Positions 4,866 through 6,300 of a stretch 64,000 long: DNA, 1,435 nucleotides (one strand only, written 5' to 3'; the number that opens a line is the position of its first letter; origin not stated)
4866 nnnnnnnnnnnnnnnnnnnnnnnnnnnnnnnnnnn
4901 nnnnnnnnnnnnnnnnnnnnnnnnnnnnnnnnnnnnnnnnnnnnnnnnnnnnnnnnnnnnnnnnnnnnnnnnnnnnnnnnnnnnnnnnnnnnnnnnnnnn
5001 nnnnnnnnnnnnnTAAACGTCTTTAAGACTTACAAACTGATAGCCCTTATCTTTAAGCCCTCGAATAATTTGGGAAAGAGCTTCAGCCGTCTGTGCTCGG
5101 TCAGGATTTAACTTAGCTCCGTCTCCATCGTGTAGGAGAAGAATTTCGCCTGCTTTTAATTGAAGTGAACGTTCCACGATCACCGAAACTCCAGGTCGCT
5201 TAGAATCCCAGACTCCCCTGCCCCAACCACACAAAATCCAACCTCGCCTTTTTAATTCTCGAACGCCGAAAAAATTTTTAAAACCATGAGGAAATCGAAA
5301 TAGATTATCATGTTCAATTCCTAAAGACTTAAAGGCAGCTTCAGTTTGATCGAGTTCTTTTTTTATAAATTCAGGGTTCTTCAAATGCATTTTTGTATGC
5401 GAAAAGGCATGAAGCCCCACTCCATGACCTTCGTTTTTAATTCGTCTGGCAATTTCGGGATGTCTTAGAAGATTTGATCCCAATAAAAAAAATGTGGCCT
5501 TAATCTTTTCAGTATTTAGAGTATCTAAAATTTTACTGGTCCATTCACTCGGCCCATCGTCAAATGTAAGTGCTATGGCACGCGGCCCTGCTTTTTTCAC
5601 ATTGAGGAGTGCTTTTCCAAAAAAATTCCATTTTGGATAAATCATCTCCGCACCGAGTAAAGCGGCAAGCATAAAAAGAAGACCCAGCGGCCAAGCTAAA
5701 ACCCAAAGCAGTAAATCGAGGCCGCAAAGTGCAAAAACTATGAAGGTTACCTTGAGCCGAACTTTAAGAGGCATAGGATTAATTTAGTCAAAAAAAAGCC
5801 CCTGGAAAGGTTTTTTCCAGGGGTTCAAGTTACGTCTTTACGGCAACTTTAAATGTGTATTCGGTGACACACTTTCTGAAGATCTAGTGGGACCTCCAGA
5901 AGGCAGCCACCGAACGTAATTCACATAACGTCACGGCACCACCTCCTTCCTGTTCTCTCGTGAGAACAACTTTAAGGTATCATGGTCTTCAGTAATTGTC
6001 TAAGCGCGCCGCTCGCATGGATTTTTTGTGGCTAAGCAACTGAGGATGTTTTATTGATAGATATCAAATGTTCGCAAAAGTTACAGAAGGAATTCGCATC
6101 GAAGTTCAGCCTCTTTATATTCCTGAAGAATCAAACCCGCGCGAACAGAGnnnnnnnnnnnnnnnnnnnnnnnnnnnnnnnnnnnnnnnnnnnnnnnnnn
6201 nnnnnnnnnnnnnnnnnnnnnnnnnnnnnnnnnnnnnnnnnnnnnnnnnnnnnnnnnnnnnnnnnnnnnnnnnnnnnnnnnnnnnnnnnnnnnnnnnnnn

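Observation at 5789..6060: Structured RNA with an intrinsic terminator 22 nt upstream of the deacetylase start: candidate attenuator, riboswitch-like leader or small RNA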

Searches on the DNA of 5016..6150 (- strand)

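Call 4: search_rna_families(source=window, start=5700, end=6150, threshold=evalue, max_evalue=10, show_alignments=4)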
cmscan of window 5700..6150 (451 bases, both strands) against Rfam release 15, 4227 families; matches with E-value up to 10: 10.
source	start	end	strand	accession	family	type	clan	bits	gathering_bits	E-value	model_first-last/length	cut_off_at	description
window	5850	5928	-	RF04081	mir-1992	Gene; miRNA;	-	24.2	70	0.0028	1-75/75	no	mir-1992 microRNA precursor family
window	5791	5882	-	RF00514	His_leader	Cis-reg; leader;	-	23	49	0.14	1-126/126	no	Histidine operon leader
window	5791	5843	-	RF02399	NsiR1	Gene; sRNA;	-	17.4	39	0.6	1-60/60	no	Nitrogen stress-induced RNA 1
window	6009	6056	-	RF02068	STnc480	Gene; sRNA;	-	17.1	72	9.4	1-72/72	no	Enterobacterial sRNA STnc480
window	5787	5886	-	RF02969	DUF3800-I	Gene; sRNA;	-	15.9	44.2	8.1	1-115/115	no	DUF3800-I RNA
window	5796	5834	+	RF01108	BMV3_UPD-PK1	Cis-reg;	-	15.3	38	2.5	1-26/26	no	Pseudoknot of upstream pseudoknot domain (UPD) of the 3'UTR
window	6034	6093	-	RF04333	Plastid-ycf3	Intron;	-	15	55.2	0.63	1-47/47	no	Plastid-ycf3 group II-D1 intron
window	5784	5851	-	RF00519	suhB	Gene; sRNA;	CL00108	14.8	41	1.7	1-77/77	no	Makes More Granules Regulator RNA (mmgR)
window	5790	5867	-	RF02837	anti-hemB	Gene; sRNA;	-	14.2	49.5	1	1-81/81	no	Burkholderia RNA 7 (anti-hemB)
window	5853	5956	-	RF02471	Ms_IGR-5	Gene; sRNA;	-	13.6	45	0.72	1-184/184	no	Actinobacteria sRNA Ms_IGR-5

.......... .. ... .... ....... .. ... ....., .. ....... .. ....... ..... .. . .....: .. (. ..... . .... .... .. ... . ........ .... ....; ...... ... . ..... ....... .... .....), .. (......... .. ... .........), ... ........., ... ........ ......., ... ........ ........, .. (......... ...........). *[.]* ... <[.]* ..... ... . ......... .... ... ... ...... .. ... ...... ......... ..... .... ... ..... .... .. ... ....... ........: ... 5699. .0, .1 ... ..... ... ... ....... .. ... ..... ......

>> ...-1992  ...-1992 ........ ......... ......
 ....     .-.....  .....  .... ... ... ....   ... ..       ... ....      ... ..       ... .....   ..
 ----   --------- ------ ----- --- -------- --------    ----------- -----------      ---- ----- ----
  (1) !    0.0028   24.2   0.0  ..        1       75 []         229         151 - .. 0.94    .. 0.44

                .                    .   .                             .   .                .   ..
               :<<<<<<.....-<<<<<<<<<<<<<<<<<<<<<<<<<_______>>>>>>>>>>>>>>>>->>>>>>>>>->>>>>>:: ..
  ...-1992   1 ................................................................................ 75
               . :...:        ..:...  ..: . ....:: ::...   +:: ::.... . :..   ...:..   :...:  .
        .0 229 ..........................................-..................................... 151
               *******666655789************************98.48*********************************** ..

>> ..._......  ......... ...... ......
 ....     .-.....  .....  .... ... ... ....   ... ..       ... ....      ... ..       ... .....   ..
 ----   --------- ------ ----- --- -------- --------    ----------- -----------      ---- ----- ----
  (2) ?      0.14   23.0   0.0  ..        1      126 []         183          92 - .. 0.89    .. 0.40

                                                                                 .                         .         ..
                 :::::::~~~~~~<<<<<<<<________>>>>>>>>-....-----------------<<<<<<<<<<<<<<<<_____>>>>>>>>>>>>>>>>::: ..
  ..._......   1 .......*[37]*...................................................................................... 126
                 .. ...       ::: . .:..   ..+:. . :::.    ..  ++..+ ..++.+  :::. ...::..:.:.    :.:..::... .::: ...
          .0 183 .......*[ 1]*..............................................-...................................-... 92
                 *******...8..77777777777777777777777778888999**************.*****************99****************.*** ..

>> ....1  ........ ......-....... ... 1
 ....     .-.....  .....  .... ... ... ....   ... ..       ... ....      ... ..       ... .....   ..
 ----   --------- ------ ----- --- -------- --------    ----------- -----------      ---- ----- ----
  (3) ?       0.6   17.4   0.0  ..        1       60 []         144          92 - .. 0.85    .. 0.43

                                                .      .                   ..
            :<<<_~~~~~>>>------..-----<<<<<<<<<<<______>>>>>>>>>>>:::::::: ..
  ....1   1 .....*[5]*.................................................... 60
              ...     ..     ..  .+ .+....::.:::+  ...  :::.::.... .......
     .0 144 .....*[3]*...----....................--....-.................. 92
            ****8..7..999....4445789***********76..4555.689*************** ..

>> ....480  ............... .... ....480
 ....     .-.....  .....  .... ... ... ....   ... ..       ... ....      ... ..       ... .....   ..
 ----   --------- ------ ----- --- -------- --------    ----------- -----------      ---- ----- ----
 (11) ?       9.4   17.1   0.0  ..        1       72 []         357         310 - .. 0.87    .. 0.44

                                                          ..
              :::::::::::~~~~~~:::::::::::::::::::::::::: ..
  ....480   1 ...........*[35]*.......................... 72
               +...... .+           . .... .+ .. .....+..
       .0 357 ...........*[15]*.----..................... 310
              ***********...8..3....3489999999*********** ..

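Call 36: build_rna_model(alignment_id=A3, structure=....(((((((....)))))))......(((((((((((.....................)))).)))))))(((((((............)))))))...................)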
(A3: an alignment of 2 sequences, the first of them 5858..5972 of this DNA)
Model R1 built from alignment A3 (2 sequences, 117 columns); structure: as given.
model positions 117; base pairs 25; branch points 2; effective number of sequences 1.01; information 0.59 bits per position. Calibrated on 0.2 Mb of random sequence (short: E-values are rough).
structure used (alignment columns):
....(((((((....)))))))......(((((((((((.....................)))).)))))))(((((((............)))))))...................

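Call 37: search_with_rna_model(model_id=R1, sources=[window, L081, L082, L083, L084, L085, L086, L087, L088, L089], max_evalue=10)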
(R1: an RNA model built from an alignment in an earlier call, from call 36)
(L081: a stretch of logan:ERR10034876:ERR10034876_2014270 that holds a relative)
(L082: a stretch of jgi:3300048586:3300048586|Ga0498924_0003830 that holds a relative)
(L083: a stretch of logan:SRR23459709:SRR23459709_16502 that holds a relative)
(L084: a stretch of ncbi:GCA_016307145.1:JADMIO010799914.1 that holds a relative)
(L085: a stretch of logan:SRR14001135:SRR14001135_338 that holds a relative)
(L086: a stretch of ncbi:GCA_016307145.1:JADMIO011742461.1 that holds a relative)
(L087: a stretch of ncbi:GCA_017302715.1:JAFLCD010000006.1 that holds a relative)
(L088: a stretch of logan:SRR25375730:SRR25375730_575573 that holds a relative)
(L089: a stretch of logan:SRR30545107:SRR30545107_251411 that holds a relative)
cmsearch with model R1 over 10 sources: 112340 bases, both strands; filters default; matches with E-value up to 10: 3.
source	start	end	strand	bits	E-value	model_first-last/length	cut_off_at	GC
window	5858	5972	-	136.9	5.7e-43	1-117/117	no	0.5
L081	2297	2407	+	136.5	7.3e-43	1-117/117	no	0.45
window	5850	5918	+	14.9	0.017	1-117/117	no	0.48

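Call 40: search_dna_similar(query=window:5850-5975:-, collection=plasmids, mode=distant, max_evalue=1)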
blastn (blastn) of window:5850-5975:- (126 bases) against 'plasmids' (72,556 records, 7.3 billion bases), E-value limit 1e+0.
No match.

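Call 42: search_dna_similar(query=window:5850-5975:-, collection=phages, mode=distant, max_evalue=1)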
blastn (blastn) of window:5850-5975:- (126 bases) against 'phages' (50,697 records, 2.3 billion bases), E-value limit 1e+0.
No match.

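Call 57: search_with_rna_model(model_id=R1, sources=[L097], max_evalue=10, show_alignments=2)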
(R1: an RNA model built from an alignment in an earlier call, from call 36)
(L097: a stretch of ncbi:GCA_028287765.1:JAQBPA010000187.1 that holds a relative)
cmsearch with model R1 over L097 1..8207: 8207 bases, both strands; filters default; matches with E-value up to 10: 1.
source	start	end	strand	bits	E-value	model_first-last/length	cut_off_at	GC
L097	4417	4528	+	67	6.3e-21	1-117/117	no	0.43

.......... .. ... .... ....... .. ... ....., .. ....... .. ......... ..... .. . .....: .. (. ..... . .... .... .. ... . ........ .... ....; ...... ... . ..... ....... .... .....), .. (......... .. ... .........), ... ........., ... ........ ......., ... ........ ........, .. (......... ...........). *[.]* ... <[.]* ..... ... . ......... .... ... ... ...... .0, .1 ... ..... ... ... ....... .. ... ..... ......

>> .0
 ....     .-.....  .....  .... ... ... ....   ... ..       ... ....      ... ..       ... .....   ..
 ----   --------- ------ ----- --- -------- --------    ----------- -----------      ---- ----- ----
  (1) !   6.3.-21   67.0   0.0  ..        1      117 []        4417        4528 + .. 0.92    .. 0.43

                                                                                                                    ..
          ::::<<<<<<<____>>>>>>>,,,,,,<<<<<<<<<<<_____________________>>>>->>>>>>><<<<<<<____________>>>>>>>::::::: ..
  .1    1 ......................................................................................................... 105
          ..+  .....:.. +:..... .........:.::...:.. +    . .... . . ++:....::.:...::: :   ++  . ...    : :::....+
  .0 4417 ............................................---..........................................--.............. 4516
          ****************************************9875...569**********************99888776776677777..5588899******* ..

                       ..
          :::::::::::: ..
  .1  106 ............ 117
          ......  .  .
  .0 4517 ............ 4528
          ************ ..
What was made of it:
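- The covariance model hit in L097 has E 6e-21 (call 57).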

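Call 64: search_with_rna_model(model_id=R1, sources=[window, L081, L097, L098, L099, L100], max_evalue=0.001, make_alignment=true)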
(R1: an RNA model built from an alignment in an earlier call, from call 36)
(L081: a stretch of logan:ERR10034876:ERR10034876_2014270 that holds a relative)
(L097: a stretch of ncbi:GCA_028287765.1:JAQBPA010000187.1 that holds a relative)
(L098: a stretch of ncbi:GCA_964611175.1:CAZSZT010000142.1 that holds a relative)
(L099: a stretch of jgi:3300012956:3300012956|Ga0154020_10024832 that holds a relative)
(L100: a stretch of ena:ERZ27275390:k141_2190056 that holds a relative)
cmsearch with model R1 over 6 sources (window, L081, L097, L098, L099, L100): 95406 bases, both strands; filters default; matches with E-value up to 0.001: 3.
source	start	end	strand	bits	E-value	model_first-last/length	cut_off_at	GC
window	5858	5972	-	136.9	4.8e-43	1-117/117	no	0.5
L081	2297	2407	+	136.5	6.2e-43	1-117/117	no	0.45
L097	4417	4528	+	67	7.3e-20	1-117/117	no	0.43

Alignment A4: 3 matches aligned to the model, 117 columns, each read 5' to 3' on its own strand. Consensus structure (alignment columns), stored with it:
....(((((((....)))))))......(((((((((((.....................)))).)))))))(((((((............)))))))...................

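Call 71: search_rna_families(source=L097, start=4361, end=4600, threshold=evalue, max_evalue=10)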
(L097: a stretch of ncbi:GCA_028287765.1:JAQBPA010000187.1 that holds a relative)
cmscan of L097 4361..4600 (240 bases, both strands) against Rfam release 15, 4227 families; matches with E-value up to 10: 4.
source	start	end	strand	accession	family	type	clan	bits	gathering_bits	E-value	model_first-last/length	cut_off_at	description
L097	4438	4537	+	RF02978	folP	Cis-reg;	-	15.9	99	0.61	1-102/102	no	folP RNA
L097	4524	4566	-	RF02438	SpF51_sRNA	Gene; sRNA;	-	14.4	50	4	1-45/45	no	Streptococcus sRNA SpF51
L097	4372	4517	+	RF02431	SpF22_sRNA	Gene; sRNA;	-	14.1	55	2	1-140/140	no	Streptococcus sRNA SpF22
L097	4431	4549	+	RF01867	CC2171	Gene; sRNA;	-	9.7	75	6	1-159/159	no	caulobacter sRNA CC2171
